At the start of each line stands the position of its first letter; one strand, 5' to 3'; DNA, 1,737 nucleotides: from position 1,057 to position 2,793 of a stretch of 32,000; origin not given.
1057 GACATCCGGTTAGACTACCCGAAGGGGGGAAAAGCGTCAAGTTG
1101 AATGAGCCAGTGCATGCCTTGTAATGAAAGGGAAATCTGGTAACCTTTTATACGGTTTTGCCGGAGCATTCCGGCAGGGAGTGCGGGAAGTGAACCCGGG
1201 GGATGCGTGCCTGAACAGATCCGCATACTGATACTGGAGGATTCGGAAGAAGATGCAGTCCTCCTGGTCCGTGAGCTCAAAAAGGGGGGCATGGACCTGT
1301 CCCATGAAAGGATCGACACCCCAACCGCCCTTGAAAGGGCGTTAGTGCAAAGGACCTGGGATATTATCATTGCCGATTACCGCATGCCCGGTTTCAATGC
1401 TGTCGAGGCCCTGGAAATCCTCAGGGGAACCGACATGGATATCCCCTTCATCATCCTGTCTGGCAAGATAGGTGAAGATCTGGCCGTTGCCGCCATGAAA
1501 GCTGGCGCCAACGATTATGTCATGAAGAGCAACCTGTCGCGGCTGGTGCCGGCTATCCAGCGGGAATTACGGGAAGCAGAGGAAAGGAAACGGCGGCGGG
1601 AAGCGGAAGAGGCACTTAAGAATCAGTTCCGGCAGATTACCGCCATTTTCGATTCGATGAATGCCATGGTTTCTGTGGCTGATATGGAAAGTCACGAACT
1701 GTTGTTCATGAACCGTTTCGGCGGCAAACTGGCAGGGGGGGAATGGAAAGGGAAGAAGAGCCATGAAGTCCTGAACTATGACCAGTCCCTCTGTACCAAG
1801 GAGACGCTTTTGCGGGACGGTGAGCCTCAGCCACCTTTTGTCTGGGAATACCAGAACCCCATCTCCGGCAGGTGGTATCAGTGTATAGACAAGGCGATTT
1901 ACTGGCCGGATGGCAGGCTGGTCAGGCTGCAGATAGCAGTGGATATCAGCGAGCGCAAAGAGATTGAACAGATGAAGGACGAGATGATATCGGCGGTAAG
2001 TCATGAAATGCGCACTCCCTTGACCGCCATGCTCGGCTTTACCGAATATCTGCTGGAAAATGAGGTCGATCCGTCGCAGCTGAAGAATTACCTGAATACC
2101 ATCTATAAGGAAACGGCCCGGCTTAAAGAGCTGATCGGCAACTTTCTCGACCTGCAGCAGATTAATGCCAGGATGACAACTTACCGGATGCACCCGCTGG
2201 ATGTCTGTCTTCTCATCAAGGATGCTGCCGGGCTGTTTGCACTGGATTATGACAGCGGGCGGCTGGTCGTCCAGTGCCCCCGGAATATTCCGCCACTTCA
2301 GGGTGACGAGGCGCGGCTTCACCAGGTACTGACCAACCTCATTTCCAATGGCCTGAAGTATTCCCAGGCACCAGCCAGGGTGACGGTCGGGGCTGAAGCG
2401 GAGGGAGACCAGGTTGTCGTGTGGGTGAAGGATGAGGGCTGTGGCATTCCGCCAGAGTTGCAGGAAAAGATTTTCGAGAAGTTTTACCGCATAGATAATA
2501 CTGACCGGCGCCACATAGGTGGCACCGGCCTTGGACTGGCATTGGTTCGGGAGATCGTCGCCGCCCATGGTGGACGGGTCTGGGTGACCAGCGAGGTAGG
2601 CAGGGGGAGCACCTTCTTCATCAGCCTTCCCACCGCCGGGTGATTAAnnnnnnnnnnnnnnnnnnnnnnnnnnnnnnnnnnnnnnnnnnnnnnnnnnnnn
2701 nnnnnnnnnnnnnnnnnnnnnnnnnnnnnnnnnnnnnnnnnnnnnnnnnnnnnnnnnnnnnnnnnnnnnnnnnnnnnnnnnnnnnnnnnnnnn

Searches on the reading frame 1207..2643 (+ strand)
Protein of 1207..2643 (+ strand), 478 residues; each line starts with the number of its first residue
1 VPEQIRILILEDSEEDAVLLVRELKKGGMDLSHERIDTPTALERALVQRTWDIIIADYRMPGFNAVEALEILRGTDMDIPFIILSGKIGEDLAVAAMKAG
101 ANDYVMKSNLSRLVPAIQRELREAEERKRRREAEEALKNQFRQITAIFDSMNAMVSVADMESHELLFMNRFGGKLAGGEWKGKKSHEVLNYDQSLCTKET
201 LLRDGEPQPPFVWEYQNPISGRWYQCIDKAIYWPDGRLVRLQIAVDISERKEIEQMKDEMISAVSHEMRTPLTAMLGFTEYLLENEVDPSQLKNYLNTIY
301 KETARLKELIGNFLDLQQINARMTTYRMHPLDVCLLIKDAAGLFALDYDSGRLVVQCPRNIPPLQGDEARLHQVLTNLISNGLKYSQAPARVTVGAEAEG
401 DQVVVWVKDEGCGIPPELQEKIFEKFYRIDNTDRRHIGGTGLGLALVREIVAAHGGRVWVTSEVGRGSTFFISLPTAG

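Call 28: search_protein_families(library=pfam, proteins=[window:1207-2643:+])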
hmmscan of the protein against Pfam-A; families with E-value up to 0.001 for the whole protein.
window:1207-2643:+ (478 aa): 3 families
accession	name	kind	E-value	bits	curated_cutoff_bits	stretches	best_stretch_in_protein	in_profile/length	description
PF02518.31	HATPase_c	-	3.9e-33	114.7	26.4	1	366-476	1-109/111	Histidine kinase-, DNA gyrase B-, and HSP90-like ATPase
PF00512.31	HisKA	-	2.4e-18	66.4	26.9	1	256-321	1-65/66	His Kinase A (phospho-acceptor) domain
PF00072.30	Response_reg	-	3e-14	53.6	30.2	1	7-117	1-110/111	Response regulator receiver domain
